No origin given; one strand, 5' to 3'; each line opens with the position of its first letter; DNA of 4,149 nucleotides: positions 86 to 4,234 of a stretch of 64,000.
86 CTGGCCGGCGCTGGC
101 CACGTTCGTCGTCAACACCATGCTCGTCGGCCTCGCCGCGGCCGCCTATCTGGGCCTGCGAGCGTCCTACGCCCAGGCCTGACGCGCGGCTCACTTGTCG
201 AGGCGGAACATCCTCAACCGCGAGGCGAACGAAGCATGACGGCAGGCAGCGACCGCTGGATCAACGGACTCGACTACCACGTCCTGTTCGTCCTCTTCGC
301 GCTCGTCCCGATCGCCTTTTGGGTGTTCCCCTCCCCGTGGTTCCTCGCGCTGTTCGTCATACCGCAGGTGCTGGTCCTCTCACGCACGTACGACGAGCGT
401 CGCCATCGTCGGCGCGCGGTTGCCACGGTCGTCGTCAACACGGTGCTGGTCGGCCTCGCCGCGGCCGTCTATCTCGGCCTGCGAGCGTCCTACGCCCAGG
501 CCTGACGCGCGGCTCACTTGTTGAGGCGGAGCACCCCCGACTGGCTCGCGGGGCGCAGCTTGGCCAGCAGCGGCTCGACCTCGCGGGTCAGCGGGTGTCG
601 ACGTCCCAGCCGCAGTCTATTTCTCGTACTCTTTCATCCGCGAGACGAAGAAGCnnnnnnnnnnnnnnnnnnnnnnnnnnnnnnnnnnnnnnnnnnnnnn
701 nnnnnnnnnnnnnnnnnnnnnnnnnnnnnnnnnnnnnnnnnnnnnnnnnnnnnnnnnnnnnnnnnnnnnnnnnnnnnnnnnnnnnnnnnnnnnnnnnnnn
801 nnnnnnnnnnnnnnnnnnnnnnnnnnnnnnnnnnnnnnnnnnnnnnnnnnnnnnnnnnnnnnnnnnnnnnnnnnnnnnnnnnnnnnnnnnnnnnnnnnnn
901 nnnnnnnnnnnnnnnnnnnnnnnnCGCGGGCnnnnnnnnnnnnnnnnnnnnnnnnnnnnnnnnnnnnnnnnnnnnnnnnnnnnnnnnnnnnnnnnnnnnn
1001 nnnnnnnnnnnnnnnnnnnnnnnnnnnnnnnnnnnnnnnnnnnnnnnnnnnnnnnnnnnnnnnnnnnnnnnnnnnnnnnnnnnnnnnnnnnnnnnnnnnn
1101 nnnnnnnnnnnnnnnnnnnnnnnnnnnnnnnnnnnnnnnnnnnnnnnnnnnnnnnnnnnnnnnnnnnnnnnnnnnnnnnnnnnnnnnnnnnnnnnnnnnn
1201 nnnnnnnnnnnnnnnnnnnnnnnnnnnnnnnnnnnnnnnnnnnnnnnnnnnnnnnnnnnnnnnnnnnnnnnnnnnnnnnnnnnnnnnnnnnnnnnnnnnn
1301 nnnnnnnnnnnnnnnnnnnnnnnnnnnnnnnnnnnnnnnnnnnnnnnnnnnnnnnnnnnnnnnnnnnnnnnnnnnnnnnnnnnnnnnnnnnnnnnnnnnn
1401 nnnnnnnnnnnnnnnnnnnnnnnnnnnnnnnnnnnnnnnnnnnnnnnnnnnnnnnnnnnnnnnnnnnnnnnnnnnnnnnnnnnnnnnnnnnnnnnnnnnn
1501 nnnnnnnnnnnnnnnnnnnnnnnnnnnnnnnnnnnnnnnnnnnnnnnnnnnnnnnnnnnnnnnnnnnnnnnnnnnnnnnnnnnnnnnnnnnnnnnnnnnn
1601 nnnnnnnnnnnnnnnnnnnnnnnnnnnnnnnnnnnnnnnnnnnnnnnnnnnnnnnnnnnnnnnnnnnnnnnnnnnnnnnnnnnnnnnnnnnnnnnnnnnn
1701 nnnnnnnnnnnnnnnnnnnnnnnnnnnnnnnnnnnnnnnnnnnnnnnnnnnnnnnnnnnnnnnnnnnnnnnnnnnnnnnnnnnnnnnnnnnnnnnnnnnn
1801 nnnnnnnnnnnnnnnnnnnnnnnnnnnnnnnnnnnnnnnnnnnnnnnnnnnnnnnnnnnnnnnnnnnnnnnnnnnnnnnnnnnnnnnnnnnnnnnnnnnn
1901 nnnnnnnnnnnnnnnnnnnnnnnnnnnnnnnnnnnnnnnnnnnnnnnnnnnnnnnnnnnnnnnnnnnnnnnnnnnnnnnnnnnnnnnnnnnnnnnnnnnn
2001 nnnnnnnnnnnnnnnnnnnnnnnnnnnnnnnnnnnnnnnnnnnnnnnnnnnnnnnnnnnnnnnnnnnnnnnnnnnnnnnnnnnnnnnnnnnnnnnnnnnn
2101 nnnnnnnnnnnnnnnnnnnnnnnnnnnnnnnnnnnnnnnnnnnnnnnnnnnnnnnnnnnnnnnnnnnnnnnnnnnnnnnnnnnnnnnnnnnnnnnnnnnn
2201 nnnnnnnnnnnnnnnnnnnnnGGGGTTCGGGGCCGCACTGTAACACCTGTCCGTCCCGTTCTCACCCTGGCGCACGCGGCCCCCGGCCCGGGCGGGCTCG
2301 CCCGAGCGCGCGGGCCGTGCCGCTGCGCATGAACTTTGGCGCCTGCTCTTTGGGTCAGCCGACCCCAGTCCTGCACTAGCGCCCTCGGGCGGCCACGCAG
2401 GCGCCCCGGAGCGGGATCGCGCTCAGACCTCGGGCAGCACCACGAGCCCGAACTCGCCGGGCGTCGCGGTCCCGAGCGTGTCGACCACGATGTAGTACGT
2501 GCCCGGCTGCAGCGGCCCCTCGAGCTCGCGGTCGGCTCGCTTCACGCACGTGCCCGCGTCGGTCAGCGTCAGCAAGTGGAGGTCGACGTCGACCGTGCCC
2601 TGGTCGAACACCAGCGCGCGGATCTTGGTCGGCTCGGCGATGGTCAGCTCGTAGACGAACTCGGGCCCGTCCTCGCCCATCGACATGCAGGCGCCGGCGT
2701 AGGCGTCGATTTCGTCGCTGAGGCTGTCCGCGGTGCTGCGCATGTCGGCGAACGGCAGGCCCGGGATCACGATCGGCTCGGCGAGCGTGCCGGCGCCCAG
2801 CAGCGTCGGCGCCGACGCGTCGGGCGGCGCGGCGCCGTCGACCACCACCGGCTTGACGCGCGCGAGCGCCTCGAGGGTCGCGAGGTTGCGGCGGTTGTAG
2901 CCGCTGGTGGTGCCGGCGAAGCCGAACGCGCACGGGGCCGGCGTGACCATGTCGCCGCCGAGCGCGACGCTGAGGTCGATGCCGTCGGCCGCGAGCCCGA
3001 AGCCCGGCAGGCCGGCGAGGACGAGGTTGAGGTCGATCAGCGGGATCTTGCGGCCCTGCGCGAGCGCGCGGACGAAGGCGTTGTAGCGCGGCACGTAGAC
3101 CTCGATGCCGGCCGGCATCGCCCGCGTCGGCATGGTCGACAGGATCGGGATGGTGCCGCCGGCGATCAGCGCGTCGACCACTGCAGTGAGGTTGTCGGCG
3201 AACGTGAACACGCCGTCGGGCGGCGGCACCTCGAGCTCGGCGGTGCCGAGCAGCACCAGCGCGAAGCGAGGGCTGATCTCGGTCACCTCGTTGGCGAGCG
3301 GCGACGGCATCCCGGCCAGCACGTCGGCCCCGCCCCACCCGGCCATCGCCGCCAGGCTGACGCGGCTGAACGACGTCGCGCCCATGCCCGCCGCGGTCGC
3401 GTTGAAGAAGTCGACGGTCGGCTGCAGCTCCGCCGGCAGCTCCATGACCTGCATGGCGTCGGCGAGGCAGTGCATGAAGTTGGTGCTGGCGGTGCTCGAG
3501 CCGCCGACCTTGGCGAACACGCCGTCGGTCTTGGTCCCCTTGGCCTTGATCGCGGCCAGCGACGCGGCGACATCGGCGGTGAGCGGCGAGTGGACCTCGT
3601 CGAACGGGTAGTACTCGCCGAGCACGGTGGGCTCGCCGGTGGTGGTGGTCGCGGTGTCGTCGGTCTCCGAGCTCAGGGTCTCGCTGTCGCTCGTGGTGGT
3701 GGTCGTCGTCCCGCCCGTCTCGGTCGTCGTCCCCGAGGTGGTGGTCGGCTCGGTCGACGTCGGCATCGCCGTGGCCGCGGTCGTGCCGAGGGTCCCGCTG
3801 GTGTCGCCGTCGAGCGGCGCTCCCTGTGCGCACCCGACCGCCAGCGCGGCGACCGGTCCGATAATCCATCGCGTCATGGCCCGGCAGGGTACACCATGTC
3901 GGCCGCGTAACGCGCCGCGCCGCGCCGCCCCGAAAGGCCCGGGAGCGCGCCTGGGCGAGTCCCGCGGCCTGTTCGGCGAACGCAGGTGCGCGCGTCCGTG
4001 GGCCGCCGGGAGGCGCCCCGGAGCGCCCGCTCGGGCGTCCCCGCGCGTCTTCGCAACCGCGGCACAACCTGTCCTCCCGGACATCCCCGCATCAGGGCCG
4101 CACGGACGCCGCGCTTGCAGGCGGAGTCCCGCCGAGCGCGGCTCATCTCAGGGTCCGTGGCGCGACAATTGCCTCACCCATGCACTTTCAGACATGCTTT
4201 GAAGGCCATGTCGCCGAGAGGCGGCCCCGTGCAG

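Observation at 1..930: Tandem triplication of a small 2-TM protein gene that has captured the 3' tail of the convergent neighbour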

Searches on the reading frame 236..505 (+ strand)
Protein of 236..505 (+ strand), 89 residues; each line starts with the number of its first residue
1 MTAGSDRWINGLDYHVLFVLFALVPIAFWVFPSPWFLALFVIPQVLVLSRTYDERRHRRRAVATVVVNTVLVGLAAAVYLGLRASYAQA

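Call 7: search_protein_families(library=pfam, proteins=[window:236-505:+], max_evalue=1)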
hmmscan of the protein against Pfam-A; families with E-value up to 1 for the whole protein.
window:236-505:+ (89 aa): 1 family
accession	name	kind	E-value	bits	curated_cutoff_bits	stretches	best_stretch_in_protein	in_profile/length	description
PF09913.15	DUF2142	-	0.0025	17.1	30.1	1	16-79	153-222/395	Predicted membrane protein (DUF2142)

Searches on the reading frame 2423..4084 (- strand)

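Call 7: search_protein_families(library=pfam, proteins=[window:2423-4084:-], max_evalue=1)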
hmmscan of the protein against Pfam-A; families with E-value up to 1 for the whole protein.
window:2423-4084:- (553 aa): 1 family
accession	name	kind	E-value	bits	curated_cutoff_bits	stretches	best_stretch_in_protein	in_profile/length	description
PF13472.12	Lipase_GDSL_2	-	2.7e-07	31.7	32.9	1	248-358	39-155/178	GDSL-like Lipase/Acylhydrolase family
